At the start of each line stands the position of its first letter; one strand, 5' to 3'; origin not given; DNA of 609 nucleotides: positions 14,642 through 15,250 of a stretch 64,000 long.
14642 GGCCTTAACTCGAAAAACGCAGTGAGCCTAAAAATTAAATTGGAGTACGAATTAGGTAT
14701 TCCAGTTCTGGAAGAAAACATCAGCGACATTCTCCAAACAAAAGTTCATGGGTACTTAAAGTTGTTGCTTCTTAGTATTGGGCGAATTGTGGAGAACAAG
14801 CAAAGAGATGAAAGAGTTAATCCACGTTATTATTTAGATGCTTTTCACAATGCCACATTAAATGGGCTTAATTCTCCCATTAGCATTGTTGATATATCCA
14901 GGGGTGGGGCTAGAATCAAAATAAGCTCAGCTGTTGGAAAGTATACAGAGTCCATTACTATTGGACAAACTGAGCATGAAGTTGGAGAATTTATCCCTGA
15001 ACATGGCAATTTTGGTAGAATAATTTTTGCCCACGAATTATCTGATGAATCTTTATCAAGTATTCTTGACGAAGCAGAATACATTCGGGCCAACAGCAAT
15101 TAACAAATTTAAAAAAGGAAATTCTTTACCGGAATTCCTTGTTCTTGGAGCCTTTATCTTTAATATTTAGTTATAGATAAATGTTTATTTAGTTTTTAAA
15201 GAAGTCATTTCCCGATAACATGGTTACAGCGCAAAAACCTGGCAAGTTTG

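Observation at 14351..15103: SRPBCC (polyketide cyclase / lipid-binding) domain fused to an intact PilZ c-di-GMP receptor, directly upstream of the reductase/PKS pair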

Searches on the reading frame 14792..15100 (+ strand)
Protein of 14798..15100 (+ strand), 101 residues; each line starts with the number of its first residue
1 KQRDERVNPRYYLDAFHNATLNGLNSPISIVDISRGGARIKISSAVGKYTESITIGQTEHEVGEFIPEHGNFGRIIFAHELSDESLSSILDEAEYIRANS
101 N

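Call 16: search_protein_families(library=pfam, proteins=[window:14798-15100:+], max_evalue=10)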
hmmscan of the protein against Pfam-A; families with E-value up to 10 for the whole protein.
window:14798-15100:+ (101 aa): 1 family
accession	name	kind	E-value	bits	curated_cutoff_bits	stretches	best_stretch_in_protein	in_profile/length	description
PF07238.19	PilZ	-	0.084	13.7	22.5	1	6-55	3-46/102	PilZ domain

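Call 43: search_solved_structures(query=A3, max_evalue=1, show_alignments=4)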
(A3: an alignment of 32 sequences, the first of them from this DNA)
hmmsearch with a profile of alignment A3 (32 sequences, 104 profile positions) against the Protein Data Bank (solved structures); distinct sequences matched with E-value up to 1: 18.
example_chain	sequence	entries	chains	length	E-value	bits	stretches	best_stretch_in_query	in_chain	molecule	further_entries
5xly_B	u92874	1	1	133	0.0016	21.7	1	3-43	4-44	Cyclic diguanosine monophosphate-binding protein PA4608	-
1ywu_A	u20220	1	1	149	0.0019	21.5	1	3-43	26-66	hypothetical protein PA4608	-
5y4r_D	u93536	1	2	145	0.002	21.4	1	3-43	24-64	Cyclic diguanosine monophosphate-binding protein PA4608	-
2l74_A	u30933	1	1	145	0.002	21.4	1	3-43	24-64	Putative uncharacterized protein PA4608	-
5vx6_A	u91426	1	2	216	0.012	18.9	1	6-87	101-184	Uncharacterized protein YpfA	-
4q63_A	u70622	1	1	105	0.028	17.7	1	5-102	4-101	Uncharacterized protein Lpg0364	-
4rt0_A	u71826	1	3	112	0.063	16.6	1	7-50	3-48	Alginate biosynthesis protein Alg44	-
4xrn_A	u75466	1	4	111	0.065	16.6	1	7-51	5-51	Alginate biosynthesis protein Alg44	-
4rt1_A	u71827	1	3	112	0.068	16.5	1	7-50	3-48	Alginate biosynthesis protein Alg44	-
2ix1_A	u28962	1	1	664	0.11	15.8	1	25-45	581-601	EXORIBONUCLEASE 2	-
2id0_A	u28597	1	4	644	0.12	15.7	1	25-45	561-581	Exoribonuclease 2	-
2ix0_A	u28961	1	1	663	0.12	15.7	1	25-45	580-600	EXORIBONUCLEASE 2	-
5kgo_D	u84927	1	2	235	0.35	14.2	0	6-54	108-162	Flagellar brake protein YcgR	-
5ked_D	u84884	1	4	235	0.47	13.8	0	6-52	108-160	Flagellar brake protein YcgR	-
5kec_D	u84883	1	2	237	0.48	13.8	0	6-52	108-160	Flagellar brake protein YcgR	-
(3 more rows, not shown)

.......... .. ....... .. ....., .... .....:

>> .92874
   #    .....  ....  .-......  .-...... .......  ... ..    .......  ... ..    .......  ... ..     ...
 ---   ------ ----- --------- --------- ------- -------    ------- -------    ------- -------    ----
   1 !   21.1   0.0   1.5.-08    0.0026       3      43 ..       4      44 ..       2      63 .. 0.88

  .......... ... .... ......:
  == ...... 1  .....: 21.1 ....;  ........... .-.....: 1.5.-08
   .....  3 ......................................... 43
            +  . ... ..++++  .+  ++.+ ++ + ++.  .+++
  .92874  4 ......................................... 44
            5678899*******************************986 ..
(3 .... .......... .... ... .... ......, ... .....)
